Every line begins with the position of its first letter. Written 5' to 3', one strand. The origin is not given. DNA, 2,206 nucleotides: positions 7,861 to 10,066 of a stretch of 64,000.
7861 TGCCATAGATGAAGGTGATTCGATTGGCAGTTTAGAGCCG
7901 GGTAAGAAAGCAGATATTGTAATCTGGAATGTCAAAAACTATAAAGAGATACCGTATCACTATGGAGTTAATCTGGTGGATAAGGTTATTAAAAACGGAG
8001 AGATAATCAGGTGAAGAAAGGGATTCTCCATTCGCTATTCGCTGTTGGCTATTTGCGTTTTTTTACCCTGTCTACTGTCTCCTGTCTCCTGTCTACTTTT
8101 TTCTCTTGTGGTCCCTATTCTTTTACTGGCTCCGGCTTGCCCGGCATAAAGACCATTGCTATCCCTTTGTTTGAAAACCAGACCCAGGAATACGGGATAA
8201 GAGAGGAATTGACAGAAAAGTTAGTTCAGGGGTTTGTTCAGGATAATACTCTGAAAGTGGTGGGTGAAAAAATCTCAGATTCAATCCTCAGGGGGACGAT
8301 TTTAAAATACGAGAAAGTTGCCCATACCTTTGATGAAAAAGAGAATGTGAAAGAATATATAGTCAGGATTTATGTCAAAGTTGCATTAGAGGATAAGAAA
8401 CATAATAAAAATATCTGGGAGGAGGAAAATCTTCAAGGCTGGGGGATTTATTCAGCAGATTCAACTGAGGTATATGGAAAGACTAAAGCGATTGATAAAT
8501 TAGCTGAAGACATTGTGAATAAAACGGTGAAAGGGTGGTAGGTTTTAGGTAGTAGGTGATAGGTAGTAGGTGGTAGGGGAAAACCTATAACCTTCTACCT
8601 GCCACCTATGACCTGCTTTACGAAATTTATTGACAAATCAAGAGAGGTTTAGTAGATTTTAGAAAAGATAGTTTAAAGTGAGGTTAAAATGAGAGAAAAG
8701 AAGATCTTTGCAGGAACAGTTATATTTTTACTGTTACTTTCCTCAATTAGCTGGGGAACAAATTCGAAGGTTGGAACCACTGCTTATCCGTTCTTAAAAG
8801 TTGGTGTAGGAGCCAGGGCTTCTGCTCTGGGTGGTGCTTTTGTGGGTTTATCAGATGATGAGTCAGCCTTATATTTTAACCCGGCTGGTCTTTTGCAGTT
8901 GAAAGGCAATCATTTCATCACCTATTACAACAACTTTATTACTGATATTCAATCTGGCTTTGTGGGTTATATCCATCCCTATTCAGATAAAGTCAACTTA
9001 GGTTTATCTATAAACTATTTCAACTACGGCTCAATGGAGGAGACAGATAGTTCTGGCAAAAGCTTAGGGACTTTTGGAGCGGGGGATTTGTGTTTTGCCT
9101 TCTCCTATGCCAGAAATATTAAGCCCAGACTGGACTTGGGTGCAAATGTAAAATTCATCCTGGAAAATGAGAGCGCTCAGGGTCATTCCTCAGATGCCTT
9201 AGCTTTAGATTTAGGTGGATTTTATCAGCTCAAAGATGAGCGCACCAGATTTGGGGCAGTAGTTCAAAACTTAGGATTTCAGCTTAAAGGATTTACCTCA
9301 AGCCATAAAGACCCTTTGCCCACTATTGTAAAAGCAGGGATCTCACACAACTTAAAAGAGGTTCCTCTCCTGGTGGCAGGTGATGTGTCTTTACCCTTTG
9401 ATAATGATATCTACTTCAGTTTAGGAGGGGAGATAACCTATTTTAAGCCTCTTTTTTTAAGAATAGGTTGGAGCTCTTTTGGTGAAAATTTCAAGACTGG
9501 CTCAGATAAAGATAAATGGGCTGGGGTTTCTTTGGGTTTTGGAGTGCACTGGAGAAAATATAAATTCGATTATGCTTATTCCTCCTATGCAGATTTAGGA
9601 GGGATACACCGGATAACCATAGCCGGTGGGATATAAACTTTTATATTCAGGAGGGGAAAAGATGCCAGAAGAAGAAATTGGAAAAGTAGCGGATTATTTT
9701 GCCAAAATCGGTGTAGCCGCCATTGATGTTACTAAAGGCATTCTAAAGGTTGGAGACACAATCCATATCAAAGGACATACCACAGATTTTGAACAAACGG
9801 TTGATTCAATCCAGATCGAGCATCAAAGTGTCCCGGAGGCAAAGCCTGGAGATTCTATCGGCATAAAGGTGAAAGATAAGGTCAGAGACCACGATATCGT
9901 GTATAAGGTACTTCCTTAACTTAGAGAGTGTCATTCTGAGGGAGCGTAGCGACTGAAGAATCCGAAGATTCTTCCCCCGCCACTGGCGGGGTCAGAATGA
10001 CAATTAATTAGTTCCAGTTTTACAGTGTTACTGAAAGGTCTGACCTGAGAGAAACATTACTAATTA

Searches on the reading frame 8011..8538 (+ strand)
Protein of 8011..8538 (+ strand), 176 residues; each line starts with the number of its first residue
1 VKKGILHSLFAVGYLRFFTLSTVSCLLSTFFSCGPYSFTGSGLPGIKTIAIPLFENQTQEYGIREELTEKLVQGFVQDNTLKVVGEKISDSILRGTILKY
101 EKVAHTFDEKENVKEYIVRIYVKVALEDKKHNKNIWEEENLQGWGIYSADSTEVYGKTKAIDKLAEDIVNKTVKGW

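Call 47: search_protein_families(library=pfam, proteins=[window:8011-8538:+], max_evalue=0.01)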
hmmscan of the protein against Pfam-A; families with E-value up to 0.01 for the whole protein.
window:8011-8538:+ (176 aa): 1 family
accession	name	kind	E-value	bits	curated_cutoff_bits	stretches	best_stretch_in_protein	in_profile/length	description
PF04390.17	LptE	-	1.2e-12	49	23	1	46-170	1-112/118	Lipopolysaccharide-assembly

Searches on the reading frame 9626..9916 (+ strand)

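Call 47: search_protein_families(library=pfam, proteins=[window:9626-9916:+], max_evalue=0.01)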
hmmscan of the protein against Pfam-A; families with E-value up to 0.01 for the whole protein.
window:9626-9916:+ (97 aa): 3 families
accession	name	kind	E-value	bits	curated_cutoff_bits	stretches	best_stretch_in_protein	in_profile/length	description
PF03144.31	GTP_EFTU_D2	-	6.3e-09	36.6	30.3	1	30-85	3-61/73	Elongation factor Tu domain 2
PF14578.12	GTP_EFTU_D4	-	0.00057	20.2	23.8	1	31-86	21-74/86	Elongation factor Tu domain 4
PF22042.2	EF-G_D2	-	0.0015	19.1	27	1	30-81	18-69/84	Elongation factor G domain 2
